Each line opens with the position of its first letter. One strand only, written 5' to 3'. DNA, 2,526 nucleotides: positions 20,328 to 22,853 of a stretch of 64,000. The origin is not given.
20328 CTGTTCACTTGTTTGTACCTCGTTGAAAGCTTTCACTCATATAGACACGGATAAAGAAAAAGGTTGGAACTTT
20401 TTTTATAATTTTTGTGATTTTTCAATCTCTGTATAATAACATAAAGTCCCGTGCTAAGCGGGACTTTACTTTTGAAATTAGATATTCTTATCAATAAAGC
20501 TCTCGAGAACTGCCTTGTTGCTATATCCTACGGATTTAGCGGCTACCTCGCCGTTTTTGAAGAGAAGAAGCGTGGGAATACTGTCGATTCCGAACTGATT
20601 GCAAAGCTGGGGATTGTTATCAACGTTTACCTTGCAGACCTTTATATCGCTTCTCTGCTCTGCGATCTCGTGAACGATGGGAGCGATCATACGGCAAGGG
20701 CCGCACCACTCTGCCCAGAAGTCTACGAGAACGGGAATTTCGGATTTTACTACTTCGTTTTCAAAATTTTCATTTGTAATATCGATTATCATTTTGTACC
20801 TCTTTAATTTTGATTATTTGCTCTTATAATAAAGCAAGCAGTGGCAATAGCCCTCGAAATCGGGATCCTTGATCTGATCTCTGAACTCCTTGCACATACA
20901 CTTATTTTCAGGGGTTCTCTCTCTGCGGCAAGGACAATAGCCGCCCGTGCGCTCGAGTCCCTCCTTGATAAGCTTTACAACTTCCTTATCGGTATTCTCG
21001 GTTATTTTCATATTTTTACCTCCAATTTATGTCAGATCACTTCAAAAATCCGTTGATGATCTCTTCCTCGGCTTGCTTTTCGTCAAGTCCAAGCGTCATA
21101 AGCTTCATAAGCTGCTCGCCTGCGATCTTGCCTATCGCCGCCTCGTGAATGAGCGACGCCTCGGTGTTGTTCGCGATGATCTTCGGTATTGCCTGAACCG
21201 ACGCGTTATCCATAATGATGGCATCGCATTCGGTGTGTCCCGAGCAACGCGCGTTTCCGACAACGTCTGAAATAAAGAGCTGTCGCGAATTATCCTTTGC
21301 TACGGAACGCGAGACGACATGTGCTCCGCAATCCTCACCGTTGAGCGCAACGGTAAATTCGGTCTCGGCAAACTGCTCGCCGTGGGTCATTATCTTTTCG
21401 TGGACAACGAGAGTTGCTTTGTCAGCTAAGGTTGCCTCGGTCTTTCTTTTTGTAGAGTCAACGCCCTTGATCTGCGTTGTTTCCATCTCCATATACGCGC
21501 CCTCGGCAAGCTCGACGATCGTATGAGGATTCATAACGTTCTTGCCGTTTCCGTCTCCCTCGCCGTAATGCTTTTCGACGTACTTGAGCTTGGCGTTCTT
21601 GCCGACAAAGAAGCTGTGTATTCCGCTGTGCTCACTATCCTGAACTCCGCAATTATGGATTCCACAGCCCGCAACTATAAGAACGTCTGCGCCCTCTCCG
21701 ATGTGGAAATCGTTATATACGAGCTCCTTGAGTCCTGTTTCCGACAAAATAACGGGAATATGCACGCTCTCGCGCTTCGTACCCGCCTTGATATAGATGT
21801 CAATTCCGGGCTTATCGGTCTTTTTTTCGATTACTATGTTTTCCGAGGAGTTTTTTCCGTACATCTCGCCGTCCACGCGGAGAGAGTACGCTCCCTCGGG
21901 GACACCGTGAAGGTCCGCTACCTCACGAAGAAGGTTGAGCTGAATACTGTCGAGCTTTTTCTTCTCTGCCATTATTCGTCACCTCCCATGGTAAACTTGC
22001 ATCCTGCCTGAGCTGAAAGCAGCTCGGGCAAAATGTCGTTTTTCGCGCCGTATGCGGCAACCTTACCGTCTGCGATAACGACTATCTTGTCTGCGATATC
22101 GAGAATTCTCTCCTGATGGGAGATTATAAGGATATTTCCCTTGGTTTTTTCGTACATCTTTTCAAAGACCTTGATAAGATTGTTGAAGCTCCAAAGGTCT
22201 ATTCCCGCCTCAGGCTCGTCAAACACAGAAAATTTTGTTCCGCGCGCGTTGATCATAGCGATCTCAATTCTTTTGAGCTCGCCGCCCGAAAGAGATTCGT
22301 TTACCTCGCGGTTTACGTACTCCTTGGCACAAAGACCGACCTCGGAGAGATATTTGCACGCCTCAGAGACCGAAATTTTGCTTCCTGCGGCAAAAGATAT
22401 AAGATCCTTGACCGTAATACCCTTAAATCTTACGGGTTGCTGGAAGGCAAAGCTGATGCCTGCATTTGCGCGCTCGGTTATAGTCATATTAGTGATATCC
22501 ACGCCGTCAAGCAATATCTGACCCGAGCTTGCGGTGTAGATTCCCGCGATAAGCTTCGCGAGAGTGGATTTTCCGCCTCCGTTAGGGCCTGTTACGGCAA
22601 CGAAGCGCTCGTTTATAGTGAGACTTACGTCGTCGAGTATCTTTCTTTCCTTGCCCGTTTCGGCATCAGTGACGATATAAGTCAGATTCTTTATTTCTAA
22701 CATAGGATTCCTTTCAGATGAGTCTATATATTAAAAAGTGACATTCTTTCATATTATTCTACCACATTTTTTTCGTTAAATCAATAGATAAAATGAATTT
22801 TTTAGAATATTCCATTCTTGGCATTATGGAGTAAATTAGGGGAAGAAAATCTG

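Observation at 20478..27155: Class III RNR embedded in a ferredoxin/thiol-redox neighbourhood: nrdG, nrdD::Trx-fold, trxB-like, sufC, sufB/D, FTR-like, trxA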

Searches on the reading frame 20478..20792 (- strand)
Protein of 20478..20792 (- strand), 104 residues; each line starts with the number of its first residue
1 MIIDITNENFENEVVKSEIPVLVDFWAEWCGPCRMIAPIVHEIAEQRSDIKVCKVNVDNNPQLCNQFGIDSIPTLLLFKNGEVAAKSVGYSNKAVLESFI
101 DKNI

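Call 3: search_protein_families(library=pfam, proteins=[window:20478-20792:-], max_evalue=0.01)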
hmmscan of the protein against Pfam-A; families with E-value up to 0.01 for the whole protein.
window:20478-20792:- (104 aa): 11 families
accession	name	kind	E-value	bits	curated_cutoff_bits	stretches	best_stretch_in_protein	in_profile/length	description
PF00085.26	Thioredoxin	-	3.7e-34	117.3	23.5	1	3-102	3-103/103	Thioredoxin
PF14595.12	Thioredoxin_9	-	2.5e-08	34.3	25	1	15-81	39-107/129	Thioredoxin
PF13905.12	Thioredoxin_8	-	8e-08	33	27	1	20-59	3-45/94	Thioredoxin-like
PF13098.12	Thioredoxin_2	-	1.4e-07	32.3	27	1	17-97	4-101/104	Thioredoxin-like domain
PF13728.12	TraF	-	3.7e-06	27.4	23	1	25-90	136-211/224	F plasmid transfer operon protein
PF13899.12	Thioredoxin_7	-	0.00085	19.9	27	1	16-78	15-81/83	Thioredoxin-like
PF13848.12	Thioredoxin_6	-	0.0013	19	27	1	36-101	113-183/184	Thioredoxin-like domain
PF08534.16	Redoxin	-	0.0018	18.5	26.6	1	20-62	30-75/148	Redoxin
PF04756.19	OST3_OST6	-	0.002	18.1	27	1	30-81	46-105/294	OST3 / OST6 family, transporter family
PF00578.27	AhpC-TSA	-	0.0021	18.4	26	1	19-89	26-99/124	AhpC/TSA family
PF02114.22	Phosducin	-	0.0035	16.8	23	1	43-92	171-219/265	Phosducin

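Call 4: search_protein_families(library=ncbifam, proteins=[window:20478-20792:-], max_evalue=0.01)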
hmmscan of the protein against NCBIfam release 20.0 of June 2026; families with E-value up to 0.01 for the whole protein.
window:20478-20792:- (104 aa): 19 families
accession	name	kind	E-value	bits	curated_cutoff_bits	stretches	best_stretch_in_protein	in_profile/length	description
TIGR01068.1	thioredoxin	equivalog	6.7e-38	128.9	96.8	1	6-103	2-100/101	thioredoxin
NF006898.0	PRK09381.1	equivalog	8e-36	122.7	138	1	2-104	5-108/109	thioredoxin TrxA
NF008229.0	PRK10996.1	equivalog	1.9e-27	95.7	125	1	2-103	37-138/141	thioredoxin TrxC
NF047697.1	ThioredTrxAClost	equivalog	6.7e-21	74.4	140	1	3-101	2-102/105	thioredoxin TrxA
TIGR01126.1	pdi_dom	equivalog_domain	3.8e-19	68.9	107.2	1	5-103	1-104/105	protein disulfide-isomerase domain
TIGR01130.1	ER_PDI_fam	subfamily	5e-18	65.9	344.25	1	2-101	3-105/476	protein disulfide-isomerase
TIGR00385.1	dsbE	subfamily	3.5e-09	36.5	123.15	1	9-60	54-103/173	DsbE family thiol:disulfide interchange protein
NF002854.0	PRK03147.1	subfamily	1.7e-08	34.5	170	1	5-46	50-90/176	thiol-disulfide oxidoreductase ResA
NF045694.1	seleno_TsoB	exception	7.6e-08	30.9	805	1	12-80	468-545/572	rhodanese/DsbD fusion-like selenoprotein TsoB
NF041202.1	StoA_CxxC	exception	4.9e-07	29.8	210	1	22-60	56-95/163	endospore biogenesis thiol-disulfide oxidoreductase StoA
TIGR02187.2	PDO_seleno_TRX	equivalog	7.9e-06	25.4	185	1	17-82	17-82/209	protein disulfide oxidoreductase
TIGR00411.1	redox_disulf_1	equivalog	9.3e-06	25.6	92.75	1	28-102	9-80/82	MJ0307 family thioredoxin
NF047696.1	ThlDiSintTplARhiz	equivalog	9.4e-06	25.5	230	1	21-60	100-141/219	thiol:disulfide interchange protein TlpA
NF001419.0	PRK00293.1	subfamily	3.7e-05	22.5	330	1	16-82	475-549/574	protein-disulfide reductase DsbD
NF010625.0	PRK14018.1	equivalog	0.00012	20.8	522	1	8-56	46-91/521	bifunctional peptide-methionine (S)-S-oxide reductase MsrA/peptide-methionine (R)-S-oxide reductase MsrB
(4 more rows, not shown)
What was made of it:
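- Checked: trxA, 20478-20792: WCGPC motif, 129 bits (call 4).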

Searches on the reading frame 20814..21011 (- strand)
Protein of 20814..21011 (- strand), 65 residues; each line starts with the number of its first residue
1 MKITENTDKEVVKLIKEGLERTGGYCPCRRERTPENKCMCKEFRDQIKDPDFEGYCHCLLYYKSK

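Call 3: search_protein_families(library=pfam, proteins=[window:20814-21011:-], max_evalue=0.01)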
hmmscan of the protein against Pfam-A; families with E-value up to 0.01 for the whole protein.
window:20814-21011:- (65 aa): 1 family
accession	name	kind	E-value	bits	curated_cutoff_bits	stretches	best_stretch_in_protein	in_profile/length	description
PF02943.20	FeThRed_B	-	0.00081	19.8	22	1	6-63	21-87/106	Ferredoxin thioredoxin reductase catalytic beta chain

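Call 4: search_protein_families(library=ncbifam, proteins=[window:20814-21011:-], max_evalue=0.01)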
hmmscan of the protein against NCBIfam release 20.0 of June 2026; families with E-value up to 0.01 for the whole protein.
window:20814-21011:- (65 aa): 0 families

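Call 33: find_homologous_proteins(query=window:20814-21011:-, max_evalue=0.001)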
Query window:20814-21011:- (65 aa): 2605 proteins with E <= 0.001 among 2605 candidates; the best 120 are listed.
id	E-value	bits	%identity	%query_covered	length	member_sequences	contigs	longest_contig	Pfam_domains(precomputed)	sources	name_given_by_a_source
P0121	3.2e-38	146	98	100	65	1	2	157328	-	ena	-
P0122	5.9e-37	142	97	100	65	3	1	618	-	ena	-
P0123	1.3e-34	135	89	100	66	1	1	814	-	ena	-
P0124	2.4e-34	134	89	100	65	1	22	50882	-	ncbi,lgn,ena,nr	ncbi:MAG: ferredoxin thioredoxin reductase catalytic beta chain [Clostridia bacterium]|nr:ferredoxin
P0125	5.5e-34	133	88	100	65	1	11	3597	-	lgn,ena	-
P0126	7.7e-34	132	88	100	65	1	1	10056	-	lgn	-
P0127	1.1e-33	132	88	100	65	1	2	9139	-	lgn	-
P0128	1.1e-33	132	88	100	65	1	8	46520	-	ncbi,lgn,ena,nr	ncbi:MAG: ferredoxin thioredoxin reductase catalytic beta chain [Clostridia bacterium]|nr:ferredoxin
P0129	1.1e-33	132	88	100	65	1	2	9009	-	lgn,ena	-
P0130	3.1e-33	130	88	100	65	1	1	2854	-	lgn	-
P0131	3.3e-33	130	83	100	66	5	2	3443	-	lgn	-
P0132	5.4e-33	130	82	100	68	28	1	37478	-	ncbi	-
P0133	7.9e-33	129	83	98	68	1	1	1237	PF02943.21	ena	-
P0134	8.9e-33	129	86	98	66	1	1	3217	PF02943.21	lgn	-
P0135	1.1e-32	129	86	100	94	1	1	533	PF02943.21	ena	-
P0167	1.9e-31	125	80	100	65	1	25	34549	-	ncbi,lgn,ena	-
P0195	8.1e-31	123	78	100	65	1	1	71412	PF02943.21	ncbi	-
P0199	8.5e-31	123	80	100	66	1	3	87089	-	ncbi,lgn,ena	-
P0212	1.2e-30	122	77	98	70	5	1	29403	PF02943.21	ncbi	-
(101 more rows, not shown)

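Call 34: find_encoding_contigs(protein=P0124, flank=6000, max_places=4)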
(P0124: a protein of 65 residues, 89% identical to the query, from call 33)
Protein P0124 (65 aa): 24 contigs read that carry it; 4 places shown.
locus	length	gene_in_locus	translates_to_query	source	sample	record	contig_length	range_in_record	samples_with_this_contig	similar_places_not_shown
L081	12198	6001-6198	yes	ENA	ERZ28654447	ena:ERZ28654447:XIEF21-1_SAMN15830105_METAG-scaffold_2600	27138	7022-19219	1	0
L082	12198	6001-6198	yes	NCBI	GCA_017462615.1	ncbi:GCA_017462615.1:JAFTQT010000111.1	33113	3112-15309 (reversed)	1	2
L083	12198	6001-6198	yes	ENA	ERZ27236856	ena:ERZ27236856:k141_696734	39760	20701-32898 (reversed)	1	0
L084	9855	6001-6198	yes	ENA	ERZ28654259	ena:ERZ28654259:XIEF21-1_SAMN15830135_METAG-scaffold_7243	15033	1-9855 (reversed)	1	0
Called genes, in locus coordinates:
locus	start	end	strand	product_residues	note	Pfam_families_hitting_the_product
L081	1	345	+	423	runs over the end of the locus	PF00483:NTP_transferase, PF12804:NTP_transf_3, PF00702:Hydrolase, PF13344:Hydrolase_6 (faint), PF13242:Hydrolase_like, PF13419:HAD_2 (weak)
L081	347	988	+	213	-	PF13580:SIS_2, PF01380:SIS (weak)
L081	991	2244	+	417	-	PF13439:Glyco_transf_4 (faint), PF13692:Glyco_trans_1_4, PF13524:Glyco_trans_1_2 (weak)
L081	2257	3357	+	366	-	PF13439:Glyco_transf_4, PF13579:Glyco_trans_4_4 (weak), PF20706:GT4-conflict, PF00534:Glycos_transf_1, PF13692:Glyco_trans_1_4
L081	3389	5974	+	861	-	PF04932:Wzy_C, PF14907:NTP_transf_5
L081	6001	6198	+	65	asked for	-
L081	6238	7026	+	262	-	PF01790:LGT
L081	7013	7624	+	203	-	PF02417:Chromate_transp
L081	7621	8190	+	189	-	PF02417:Chromate_transp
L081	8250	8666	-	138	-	-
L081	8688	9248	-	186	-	PF08207:EFP_N, PF01132:EFP, PF09285:Elong-fact-P_C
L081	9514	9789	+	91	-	PF04025:RemA-like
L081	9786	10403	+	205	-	PF00625:Guanylate_kin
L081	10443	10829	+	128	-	-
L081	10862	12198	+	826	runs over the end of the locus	PF17764:PriA_3primeBD, PF04851:ResIII, PF00270:DEAD, PF00271:Helicase_C (weak), PF18074:PriA_C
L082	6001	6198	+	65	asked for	-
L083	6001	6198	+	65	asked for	-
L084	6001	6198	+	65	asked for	-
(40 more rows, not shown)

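Call 35: find_encoding_contigs(protein=P0195, flank=6000, max_places=3)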
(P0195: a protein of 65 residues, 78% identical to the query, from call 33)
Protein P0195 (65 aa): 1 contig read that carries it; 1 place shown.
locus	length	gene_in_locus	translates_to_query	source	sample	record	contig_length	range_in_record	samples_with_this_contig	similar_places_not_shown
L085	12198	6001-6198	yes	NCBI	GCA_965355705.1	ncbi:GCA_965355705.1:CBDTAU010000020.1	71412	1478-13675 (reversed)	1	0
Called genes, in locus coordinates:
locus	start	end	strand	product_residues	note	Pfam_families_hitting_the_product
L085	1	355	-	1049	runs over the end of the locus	PF00133:tRNA-synt_1, PF01406:tRNA-synt_1e (faint), PF09334:tRNA-synt_1g (weak), PF08264:Anticodon_1, PF19302:DUF5915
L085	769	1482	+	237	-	PF00574:CLP_protease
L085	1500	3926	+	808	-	PF13491:FtsK_4TM, PF17854:FtsK_alpha, PF01580:FtsK_SpoIIIE, PF09397:FtsK_gamma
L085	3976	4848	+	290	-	PF00753:Lactamase_B, PF23023:Anti-Pycsar_Apyc1, PF12706:Lactamase_B_2 (weak)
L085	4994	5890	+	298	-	PF02645:DegV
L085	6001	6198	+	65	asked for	PF02943:FeThRed_B (faint)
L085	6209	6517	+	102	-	PF00085:Thioredoxin, PF14595:Thioredoxin_9, PF08534:Redoxin (faint), PF13098:Thioredoxin_2, PF13905:Thioredoxin_8 (faint)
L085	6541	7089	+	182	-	PF02915:Rubrerythrin, PF21349:RUBY_RBDX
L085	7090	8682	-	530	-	PF00239:Resolvase, PF07508:Recombinase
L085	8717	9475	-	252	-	-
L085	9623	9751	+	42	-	-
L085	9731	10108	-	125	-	PF13443:HTH_26, PF01381:HTH_3, PF04967:HTH_10 (faint)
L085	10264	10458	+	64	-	PF01381:HTH_3, PF12844:HTH_19, PF13560:HTH_31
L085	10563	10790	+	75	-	-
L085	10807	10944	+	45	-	-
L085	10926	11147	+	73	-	-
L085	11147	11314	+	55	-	-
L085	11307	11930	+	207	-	PF06378:SSAP_Sak (weak)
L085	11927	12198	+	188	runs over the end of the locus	PF09588:YqaJ (weak)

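Call 61: search_solved_structures(query=A3, max_evalue=10, show_alignments=3)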
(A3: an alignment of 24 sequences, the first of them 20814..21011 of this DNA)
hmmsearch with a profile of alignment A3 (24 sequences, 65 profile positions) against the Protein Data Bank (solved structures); distinct sequences matched with E-value up to 10: 0.
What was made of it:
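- On Ferredoxin:thioredoxin reductase catalytic subunit (the 65-aa protein): A profile of the family finds no PDB chain even at E = 10 (call 61).
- Tried and rejected: No hit even at E = 10, so the link to FTR rests only on a sub-threshold Pfam match and the Cys pattern (call 61).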

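Call 62: find_encoding_contigs(protein=P0199, flank=3000, max_places=2)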
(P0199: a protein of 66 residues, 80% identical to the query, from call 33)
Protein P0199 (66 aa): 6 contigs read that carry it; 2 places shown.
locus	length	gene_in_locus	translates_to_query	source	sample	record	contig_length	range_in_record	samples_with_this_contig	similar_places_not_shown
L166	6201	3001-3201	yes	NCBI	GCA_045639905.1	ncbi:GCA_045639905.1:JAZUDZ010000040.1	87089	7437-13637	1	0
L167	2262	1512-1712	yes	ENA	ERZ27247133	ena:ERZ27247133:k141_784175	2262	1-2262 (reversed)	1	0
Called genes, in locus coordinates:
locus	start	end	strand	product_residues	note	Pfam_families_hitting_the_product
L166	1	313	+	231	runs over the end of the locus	PF00005:ABC_tran, PF13304:AAA_21 (weak)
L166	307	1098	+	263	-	-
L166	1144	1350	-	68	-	-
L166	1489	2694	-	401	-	PF01636:APH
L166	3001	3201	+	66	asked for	-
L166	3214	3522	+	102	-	PF00085:Thioredoxin, PF14595:Thioredoxin_9, PF00578:AhpC-TSA (weak), PF08534:Redoxin (faint), PF13098:Thioredoxin_2, PF13905:Thioredoxin_8 (faint)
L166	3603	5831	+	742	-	PF21910:GH85_C (faint), PF12671:Amidase_6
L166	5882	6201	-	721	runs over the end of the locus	PF00404:Dockerin_1, PF16656:Pur_ac_phosph_N, PF00149:Metallophos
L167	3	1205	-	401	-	?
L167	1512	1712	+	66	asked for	-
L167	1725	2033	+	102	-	PF00085:Thioredoxin, PF14595:Thioredoxin_9, PF00578:AhpC-TSA (weak), PF08534:Redoxin (weak), PF13098:Thioredoxin_2, PF13728:TraF (weak), PF13905:Thioredoxin_8 (faint)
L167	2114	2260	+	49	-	?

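Call 63: find_encoding_contigs(protein=P0167, flank=3000, max_places=2)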
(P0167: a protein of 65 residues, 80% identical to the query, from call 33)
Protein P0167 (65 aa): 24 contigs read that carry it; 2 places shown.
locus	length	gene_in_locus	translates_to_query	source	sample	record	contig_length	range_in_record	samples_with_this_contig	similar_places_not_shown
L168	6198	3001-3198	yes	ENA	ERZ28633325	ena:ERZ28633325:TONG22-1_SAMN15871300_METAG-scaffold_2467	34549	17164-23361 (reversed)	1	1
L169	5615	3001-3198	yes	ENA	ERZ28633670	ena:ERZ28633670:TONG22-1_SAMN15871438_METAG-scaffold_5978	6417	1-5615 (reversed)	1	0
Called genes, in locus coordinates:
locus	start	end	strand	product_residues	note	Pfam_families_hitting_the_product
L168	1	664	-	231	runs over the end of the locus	-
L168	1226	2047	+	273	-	PF12146:Hydrolase_4, PF00561:Abhydrolase_1, PF12697:Abhydrolase_6 (weak)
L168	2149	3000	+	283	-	PF04951:Peptidase_M55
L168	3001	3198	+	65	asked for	-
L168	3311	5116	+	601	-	PF00474:SSF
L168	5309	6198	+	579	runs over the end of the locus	PF00587:tRNA-synt_2b, PF04073:tRNA_edit, PF03129:HGTP_anticodon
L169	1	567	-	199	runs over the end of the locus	-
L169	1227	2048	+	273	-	PF12146:Hydrolase_4, PF00561:Abhydrolase_1, PF12697:Abhydrolase_6 (weak)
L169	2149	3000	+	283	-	PF04951:Peptidase_M55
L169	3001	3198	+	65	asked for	-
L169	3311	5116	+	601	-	PF00474:SSF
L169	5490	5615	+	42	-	?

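Call 64: find_encoding_contigs(protein=P0212, flank=3000, max_places=2)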
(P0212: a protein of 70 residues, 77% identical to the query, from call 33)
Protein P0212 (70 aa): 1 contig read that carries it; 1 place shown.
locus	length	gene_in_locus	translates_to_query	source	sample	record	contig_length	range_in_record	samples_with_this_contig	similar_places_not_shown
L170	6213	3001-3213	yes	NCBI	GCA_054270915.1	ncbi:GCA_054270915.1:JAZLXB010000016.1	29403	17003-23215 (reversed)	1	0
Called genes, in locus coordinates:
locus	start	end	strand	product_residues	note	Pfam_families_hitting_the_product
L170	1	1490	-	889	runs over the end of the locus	PF17801:Melibiase_C (weak)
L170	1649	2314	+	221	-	PF02683:DsbD_TM, PF13386:DsbD_2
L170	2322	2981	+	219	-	PF00085:Thioredoxin, PF00578:AhpC-TSA, PF08534:Redoxin, PF13098:Thioredoxin_2, PF13905:Thioredoxin_8 (weak)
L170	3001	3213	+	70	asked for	PF02943:FeThRed_B (weak)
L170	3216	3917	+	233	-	-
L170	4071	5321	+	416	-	-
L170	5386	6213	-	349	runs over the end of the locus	-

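Call 65: find_encoding_contigs(protein=P0132, flank=3000, max_places=2)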
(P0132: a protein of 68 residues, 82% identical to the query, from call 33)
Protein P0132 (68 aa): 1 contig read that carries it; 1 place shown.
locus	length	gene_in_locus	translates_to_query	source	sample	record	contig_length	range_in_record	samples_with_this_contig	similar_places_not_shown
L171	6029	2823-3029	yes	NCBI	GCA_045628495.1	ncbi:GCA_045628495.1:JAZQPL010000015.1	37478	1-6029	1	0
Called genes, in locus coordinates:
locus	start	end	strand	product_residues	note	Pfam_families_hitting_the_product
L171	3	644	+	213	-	?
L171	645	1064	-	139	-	PF08863:YolD (weak)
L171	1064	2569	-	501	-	PF00817:IMS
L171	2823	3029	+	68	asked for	-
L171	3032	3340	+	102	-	PF00085:Thioredoxin, PF14595:Thioredoxin_9, PF13728:TraF (weak), PF13098:Thioredoxin_2, PF13905:Thioredoxin_8 (faint)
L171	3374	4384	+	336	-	PF01120:Alpha_L_fucos, PF14871:GHL6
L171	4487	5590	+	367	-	PF07388:A-2_8-polyST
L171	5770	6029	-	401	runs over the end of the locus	PF00871:Acetate_kinase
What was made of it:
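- The 65-aa gene occurs in unrelated contexts (calls 34, 35, 62-65).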

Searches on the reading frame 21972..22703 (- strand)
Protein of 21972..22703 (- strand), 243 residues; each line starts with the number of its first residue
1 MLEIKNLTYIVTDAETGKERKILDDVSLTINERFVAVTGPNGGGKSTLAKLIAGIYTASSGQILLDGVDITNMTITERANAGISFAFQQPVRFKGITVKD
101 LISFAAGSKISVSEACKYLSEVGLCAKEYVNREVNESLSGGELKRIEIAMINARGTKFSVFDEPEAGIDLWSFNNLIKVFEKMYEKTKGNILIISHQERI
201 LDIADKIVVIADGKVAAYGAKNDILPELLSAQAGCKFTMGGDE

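Call 3: search_protein_families(library=pfam, proteins=[window:21972-22703:-], max_evalue=0.01)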
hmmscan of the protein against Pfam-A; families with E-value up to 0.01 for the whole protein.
window:21972-22703:- (243 aa): 6 families
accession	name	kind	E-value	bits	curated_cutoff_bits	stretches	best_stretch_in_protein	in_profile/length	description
PF00005.33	ABC_tran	-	4.4e-25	89.3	25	1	23-165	1-136/137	ABC transporter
PF02463.25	SMC_N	-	9.3e-10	38.7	40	1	24-211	16-212/220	RecF/RecN/SMC N terminal domain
PF13304.12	AAA_21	-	3.3e-06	27.8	27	0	34-56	1-23/304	AAA domain, putative AbiEii toxin, Type IV TA system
PF13245.12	AAA_19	-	0.0012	19.5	25.1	1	27-108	6-78/134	AAA domain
PF13476.12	AAA_23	-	0.0043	18.1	27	0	24-58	11-45/201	AAA domain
PF13555.12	AAA_29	-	0.0096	16.1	27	0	25-48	14-38/61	P-loop containing region of AAA domain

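Call 4: search_protein_families(library=ncbifam, proteins=[window:21972-22703:-], max_evalue=0.01)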
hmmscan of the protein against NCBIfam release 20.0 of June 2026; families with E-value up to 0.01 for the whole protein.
window:21972-22703:- (243 aa): 196 families (the best 25 are shown)
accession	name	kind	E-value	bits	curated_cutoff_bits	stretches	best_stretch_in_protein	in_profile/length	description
TIGR01978.1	sufC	equivalog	3e-39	134.9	212.8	1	2-221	1-229/243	Fe-S cluster assembly ATPase SufC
TIGR04406.1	LPS_export_lptB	equivalog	7.9e-36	123.5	240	1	18-226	12-224/239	LPS export ABC transporter ATP-binding protein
TIGR04521.1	ECF_ATPase_2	equivalog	3.2e-35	121.6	330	1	3-226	2-234/279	energy-coupling factor transporter ATPase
TIGR04520.1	ECF_ATPase_1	equivalog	2.7e-33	115.6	315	1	3-226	2-225/269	energy-coupling factor transporter ATPase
TIGR03375.1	type_I_sec_LssB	subfamily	1.8e-31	109.2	693.1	1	17-229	477-693/696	type I secretion system permease/ATPase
NF010158.0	PRK13637.1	equivalog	3.2e-30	105.2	390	1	2-227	3-235/287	energy-coupling factor transporter ATPase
TIGR00968.1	3a0106s01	subfamily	2.6e-28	99.1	342.75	1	21-225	14-219/237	sulfate ABC transporter ATP-binding protein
NF008144.0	PRK10895.1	equivalog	4.2e-28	98.4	381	1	14-226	10-226/241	LPS export ABC transporter ATP-binding protein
TIGR03864.1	PQQ_ABC_ATP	hypoth_equivalog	5.5e-28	98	302.25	1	19-227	13-222/236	ABC transporter, ATP-binding subunit, PQQ-dependent alcohol dehydrogenase system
NF008409.0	PRK11231.1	equivalog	8.7e-28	97.4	375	1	18-229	13-230/255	Fe(3+) dicitrate ABC transporter ATP-binding protein FecE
NF010171.0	PRK13652.1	equivalog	8.5e-27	94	476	1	2-225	4-226/277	cobalt transporter ATP-binding subunit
TIGR02982.1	heterocyst_DevA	subfamily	7.2e-26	91.1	295.8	1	2-215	2-219/220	ABC exporter ATP-binding subunit, DevA family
NF043075.1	MMSYN1_0197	equivalog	9.7e-26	90.5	550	1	18-226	13-222/341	spermidine/putrescine ABC transporter ATP-binding protein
NF010068.0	PRK13548.1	equivalog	2.4e-25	89.1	261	1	18-226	16-232/261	heme ABC transporter ATP-binding protein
NF010156.0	PRK13635.1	equivalog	3.2e-25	88.8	392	1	2-225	6-228/279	energy-coupling factor ABC transporter ATP-binding protein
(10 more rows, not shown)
